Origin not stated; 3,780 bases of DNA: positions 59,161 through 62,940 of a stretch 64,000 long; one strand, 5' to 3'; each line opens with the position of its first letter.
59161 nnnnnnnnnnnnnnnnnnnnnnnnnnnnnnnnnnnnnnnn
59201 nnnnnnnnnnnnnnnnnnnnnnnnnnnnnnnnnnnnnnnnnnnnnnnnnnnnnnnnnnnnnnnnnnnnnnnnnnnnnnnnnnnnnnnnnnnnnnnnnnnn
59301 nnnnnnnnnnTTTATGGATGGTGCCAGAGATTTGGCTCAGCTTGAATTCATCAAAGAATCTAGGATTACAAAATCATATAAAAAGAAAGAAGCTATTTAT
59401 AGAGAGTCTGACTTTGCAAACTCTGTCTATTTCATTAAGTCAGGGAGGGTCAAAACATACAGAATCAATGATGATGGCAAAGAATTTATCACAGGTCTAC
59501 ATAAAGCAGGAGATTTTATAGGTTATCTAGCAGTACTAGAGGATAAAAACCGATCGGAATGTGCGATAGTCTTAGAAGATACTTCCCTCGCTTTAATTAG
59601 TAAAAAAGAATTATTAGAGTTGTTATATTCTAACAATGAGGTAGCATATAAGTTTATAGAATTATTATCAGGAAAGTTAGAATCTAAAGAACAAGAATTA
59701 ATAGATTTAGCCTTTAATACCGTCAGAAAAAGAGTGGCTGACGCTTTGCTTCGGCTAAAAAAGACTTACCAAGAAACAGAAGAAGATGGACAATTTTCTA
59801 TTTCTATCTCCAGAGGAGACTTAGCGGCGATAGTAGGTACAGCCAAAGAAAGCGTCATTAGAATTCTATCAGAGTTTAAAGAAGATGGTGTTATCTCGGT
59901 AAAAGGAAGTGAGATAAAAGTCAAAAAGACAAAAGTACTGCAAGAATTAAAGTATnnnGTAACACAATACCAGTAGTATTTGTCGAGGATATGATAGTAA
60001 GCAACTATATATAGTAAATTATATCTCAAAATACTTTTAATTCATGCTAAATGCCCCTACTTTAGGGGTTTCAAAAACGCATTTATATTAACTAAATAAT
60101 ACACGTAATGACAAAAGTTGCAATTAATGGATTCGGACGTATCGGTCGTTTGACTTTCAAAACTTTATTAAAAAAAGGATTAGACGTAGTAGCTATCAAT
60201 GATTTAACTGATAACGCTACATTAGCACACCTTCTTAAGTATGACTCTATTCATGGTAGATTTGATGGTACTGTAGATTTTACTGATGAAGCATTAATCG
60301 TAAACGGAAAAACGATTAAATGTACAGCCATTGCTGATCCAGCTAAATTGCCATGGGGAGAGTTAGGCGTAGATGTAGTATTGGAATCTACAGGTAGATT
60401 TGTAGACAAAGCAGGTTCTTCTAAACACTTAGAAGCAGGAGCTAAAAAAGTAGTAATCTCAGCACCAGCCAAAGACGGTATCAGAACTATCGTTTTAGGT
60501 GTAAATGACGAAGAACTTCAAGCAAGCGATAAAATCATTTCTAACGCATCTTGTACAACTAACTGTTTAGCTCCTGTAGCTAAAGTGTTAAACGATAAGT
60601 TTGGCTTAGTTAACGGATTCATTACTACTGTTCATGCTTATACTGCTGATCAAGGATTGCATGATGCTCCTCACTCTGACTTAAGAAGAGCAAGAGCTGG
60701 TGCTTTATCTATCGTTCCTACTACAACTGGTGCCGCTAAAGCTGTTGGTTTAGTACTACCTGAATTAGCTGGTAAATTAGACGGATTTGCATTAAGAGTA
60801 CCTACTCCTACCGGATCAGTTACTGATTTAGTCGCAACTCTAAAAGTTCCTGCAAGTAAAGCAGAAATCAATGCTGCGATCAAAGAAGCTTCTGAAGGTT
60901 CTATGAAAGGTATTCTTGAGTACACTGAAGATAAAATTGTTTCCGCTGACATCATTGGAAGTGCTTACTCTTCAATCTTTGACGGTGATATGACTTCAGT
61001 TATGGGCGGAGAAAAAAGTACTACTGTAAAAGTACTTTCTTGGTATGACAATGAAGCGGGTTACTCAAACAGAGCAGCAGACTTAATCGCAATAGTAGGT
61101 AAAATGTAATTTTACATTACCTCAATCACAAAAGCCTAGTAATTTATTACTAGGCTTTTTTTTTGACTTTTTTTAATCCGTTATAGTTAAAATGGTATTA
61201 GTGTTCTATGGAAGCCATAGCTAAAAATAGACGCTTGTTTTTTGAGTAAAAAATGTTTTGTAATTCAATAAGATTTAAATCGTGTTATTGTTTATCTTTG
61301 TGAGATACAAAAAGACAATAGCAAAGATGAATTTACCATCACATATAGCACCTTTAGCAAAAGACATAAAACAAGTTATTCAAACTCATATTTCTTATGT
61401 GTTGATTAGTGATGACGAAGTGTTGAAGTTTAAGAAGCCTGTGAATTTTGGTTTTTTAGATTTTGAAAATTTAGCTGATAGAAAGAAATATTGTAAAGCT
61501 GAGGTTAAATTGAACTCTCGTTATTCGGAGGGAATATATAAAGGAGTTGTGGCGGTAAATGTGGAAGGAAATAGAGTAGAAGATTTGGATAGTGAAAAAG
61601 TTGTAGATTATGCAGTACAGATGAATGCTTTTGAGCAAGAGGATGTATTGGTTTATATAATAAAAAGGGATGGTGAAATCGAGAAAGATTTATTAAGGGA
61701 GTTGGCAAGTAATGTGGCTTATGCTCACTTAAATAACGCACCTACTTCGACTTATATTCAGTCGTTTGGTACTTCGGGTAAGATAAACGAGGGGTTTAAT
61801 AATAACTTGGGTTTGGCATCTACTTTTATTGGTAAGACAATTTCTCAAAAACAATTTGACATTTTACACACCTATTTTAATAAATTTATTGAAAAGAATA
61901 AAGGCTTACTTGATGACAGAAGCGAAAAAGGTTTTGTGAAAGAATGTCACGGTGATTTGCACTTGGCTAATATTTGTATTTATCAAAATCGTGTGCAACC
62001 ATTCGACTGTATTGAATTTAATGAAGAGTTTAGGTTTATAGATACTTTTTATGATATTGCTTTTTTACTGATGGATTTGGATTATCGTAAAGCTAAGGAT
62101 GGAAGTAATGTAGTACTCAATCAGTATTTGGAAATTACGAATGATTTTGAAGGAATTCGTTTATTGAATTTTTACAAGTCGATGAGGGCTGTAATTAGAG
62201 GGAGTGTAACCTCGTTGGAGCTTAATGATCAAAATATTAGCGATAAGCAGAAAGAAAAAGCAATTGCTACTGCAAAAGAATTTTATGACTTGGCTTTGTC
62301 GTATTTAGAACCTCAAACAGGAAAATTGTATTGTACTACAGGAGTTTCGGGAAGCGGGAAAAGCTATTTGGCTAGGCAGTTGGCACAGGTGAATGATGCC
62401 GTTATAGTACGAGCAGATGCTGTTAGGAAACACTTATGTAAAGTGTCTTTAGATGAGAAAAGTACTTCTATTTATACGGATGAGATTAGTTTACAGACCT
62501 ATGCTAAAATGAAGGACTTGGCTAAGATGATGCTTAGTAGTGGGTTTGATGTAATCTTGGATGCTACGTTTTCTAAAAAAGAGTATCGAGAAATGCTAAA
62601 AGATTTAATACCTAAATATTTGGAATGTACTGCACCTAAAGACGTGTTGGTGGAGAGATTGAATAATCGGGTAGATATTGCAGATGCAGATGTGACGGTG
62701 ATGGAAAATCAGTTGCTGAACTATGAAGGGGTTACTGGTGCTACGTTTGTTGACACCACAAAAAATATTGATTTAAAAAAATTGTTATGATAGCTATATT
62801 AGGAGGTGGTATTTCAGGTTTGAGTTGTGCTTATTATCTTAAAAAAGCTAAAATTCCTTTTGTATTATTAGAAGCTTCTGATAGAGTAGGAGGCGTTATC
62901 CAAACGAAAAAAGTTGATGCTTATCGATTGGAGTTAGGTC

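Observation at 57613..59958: PAS kinase plus REC::CRP/FNR hybrid regulator at the end of the cbb3 oxidase locus: a possible collapsed FixL-FixJ-FixK circuit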

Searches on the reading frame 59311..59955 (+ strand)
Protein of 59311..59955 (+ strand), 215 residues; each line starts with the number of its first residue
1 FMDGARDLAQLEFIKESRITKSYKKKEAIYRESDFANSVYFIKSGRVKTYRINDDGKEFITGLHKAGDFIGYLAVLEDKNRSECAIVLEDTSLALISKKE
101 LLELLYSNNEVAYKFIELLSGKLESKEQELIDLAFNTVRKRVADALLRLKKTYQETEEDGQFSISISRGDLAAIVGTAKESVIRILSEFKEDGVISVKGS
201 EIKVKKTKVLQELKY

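Call 55: find_related_loci(query=A3, collection=metagenome_contigs, flank=10000)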
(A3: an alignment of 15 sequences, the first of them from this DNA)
Query A3 (215 aa) in metagenome_contigs; peptide patterns used: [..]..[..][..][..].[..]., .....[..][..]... (x = any residue, [..] = any of these).
599 stretches matched a pattern (row limit reached: there are more); 478 encode a relative of the query (tblastn E <= 1e-3); the best 80 are kept; 80 distinct loci.
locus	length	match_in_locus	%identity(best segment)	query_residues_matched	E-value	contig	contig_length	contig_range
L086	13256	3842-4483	52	1-215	6e-71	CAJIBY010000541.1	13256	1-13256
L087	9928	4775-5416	52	1-215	8e-70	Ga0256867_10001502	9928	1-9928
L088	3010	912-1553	51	1-215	2e-68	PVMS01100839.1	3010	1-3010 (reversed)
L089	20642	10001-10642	50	1-215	3e-67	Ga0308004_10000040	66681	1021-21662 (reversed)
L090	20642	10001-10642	51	1-214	2e-67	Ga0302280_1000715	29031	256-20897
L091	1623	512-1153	50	1-215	3e-70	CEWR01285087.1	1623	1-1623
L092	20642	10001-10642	50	1-215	2e-67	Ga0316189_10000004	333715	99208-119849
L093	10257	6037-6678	49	1-215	8e-67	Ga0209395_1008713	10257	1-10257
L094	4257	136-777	48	1-215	8e-67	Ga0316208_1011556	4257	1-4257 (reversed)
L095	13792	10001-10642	49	1-215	3e-67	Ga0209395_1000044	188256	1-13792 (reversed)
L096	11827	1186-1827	49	1-215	1e-66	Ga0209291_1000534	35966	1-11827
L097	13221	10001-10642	50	1-215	9e-67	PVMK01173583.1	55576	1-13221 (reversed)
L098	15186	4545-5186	49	1-215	2e-66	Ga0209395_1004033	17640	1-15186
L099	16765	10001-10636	50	1-213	3e-66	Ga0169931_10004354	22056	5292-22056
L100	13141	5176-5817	49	1-215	2e-65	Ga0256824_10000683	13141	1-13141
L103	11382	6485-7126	52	1-215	4e-64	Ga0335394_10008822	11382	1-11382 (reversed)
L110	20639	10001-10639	49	1-214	1e-62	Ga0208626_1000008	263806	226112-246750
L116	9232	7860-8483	48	4-215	2e-62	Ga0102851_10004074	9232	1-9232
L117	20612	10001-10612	48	11-215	1e-62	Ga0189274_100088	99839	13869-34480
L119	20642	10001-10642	50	1-215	1e-62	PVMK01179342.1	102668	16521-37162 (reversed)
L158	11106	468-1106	47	1-214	2e-58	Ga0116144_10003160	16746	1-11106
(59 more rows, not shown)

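Call 61: search_protein_families(library=pfam, proteins=[L090:5849-6238:+, L116:5253-5441:+, L103:2346-3743:-, L158:5637-6437:+, L119:11828-12304:+, L110:13158-13376:-, L117:11612-12517:+], max_evalue=0.001)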
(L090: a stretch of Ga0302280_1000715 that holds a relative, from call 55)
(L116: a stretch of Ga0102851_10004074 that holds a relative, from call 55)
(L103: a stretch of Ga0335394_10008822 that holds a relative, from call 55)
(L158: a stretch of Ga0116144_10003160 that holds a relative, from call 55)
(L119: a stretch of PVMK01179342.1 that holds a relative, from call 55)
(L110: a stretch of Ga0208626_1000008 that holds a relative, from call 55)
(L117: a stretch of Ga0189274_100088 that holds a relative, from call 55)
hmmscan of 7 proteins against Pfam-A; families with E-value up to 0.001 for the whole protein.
L090:5849-6238:+ (129 aa): 0 families

L116:5253-5441:+ (62 aa): 1 family
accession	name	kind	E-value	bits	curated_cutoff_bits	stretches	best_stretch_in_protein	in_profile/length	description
PF03597.20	FixS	-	4.6e-17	61.9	23.1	1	3-45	2-44/44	Cytochrome oxidase maturation protein cbb3-type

L103:2346-3743:- (465 aa): 2 families
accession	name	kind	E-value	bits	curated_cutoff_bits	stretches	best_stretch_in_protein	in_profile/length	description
PF00581.25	Rhodanese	-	1e-26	93.7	22.2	2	375-448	14-97/102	Rhodanese-like domain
PF00753.33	Lactamase_B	-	5.2e-13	49.8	22.7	1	13-181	6-196/196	Metallo-beta-lactamase superfamily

L158:5637-6437:+ (266 aa): 1 family
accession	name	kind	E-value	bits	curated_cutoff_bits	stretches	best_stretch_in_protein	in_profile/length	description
PF02405.21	MlaE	-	7.3e-77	258.2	22.5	1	49-258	2-211/212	Permease MlaE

L119:11828-12304:+ (158 aa): 2 families
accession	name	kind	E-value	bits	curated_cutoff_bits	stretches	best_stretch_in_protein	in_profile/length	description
PF00034.26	Cytochrom_C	-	2.3e-10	42.1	21.3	1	70-157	1-89/90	Cytochrome c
PF13442.11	Cytochrome_CBB3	-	1.3e-06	29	27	1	70-153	3-67/68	Cytochrome C oxidase, cbb3-type, subunit III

L110:13158-13376:- (72 aa): 0 families

L117:11612-12517:+ (301 aa): 1 family
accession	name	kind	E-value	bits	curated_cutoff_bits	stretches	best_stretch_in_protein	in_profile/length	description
PF00254.34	FKBP_C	-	1.1e-41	141.5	21.1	2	66-152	4-94/94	FKBP-type peptidyl-prolyl cis-trans isomerase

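Call 62: search_solved_structures(query=window:59311-59955:+, max_evalue=1e-10, show_alignments=5)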
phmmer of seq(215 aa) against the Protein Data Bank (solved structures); distinct sequences matched with E-value up to 1e-10: 46.
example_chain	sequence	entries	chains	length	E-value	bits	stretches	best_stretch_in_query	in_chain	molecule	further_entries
4ev0_A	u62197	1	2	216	6.1e-22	81.8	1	22-214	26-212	Transcription regulator, Crp family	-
9qly_A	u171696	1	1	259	8e-20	74.9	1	8-213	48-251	FNR type regulator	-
9qll_A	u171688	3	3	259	1.1e-19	74.4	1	8-213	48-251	FNR type regulator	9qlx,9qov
5cvr_A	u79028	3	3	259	1.1e-19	74.4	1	8-213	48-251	FNR type regulator | FNR regulator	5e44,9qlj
8qto_A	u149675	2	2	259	1.2e-19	74.4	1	8-213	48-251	FNR type regulator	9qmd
9qmc_A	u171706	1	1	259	1.2e-19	74.4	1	8-213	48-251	FNR type regulator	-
9qlt_A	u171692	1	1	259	1.2e-19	74.3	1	8-213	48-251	FNR type regulator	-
6dt4_A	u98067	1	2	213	5.6e-19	72.2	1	16-205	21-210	Cyclic AMP receptor protein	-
4i09_A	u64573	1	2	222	6.5e-19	72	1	16-205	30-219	Catabolite gene activator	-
7few_B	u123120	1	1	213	6.9e-19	71.9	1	21-204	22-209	cAMP-activated global transcriptional regulator Vfr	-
7ff8_A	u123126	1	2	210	1.1e-18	71.2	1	21-204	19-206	cAMP-activated global transcriptional regulator Vfr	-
2oz6_A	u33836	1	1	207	1.2e-18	71.1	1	21-204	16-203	Virulence Factor Regulator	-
7ff9_A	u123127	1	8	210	1.3e-18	71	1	21-204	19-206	cAMP-activated global transcriptional regulator Vfr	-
7few_A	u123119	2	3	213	1.3e-18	71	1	21-204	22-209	cAMP-activated global transcriptional regulator Vfr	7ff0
1i5z_A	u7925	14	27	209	1.4e-18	70.9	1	16-205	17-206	CATABOLITE GENE ACTIVATOR PROTEIN | CATABOLITE GENE ACTIVATOR PROTEIN (CAP) | PROTEIN (CATABOLITE GENE ACTIVATOR PROTEIN (CAP))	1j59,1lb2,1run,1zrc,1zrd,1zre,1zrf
4i2o_A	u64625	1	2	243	2.4e-16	63.6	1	22-202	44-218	FixK2 protein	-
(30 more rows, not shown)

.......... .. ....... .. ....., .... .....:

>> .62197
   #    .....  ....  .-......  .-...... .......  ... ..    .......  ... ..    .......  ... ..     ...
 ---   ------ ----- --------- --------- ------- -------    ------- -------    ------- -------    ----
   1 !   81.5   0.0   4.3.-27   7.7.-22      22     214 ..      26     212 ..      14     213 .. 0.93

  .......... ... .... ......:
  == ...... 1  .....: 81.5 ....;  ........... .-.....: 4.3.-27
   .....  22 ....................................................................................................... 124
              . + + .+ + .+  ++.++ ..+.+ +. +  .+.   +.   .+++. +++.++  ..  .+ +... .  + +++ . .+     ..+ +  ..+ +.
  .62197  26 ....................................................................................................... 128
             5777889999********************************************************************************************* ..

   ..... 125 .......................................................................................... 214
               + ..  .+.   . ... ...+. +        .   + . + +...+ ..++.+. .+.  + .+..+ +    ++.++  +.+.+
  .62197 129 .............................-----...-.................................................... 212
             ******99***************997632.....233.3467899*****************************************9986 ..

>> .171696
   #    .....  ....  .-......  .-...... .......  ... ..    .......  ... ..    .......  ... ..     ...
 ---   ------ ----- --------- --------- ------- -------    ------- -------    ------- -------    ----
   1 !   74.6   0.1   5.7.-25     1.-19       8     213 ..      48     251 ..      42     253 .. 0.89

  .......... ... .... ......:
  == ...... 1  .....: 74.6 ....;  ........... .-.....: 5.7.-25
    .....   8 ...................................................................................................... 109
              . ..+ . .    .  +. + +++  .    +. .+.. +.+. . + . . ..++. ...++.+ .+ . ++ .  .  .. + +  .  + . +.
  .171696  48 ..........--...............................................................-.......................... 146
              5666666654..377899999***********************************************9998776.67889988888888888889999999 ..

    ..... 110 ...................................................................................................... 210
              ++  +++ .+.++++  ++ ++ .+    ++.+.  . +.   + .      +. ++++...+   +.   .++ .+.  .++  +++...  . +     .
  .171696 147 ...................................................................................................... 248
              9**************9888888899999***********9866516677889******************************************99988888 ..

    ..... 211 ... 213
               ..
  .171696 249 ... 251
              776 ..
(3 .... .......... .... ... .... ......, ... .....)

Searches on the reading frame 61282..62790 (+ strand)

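Call 38: search_protein_families(library=pfam, proteins=[window:61282-62790:+], max_evalue=0.001)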
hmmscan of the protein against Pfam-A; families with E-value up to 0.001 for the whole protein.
window:61282-62790:+ (502 aa): 3 families
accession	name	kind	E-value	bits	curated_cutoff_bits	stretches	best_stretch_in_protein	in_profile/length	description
PF13671.12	AAA_33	-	1.3e-20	74.6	27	1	351-479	3-134/143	AAA domain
PF13238.12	AAA_18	-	7.3e-06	26.9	29.4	1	352-464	3-112/128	AAA domain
PF06414.18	Zeta_toxin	-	5e-05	23.3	22.3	1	347-438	16-112/199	Zeta toxin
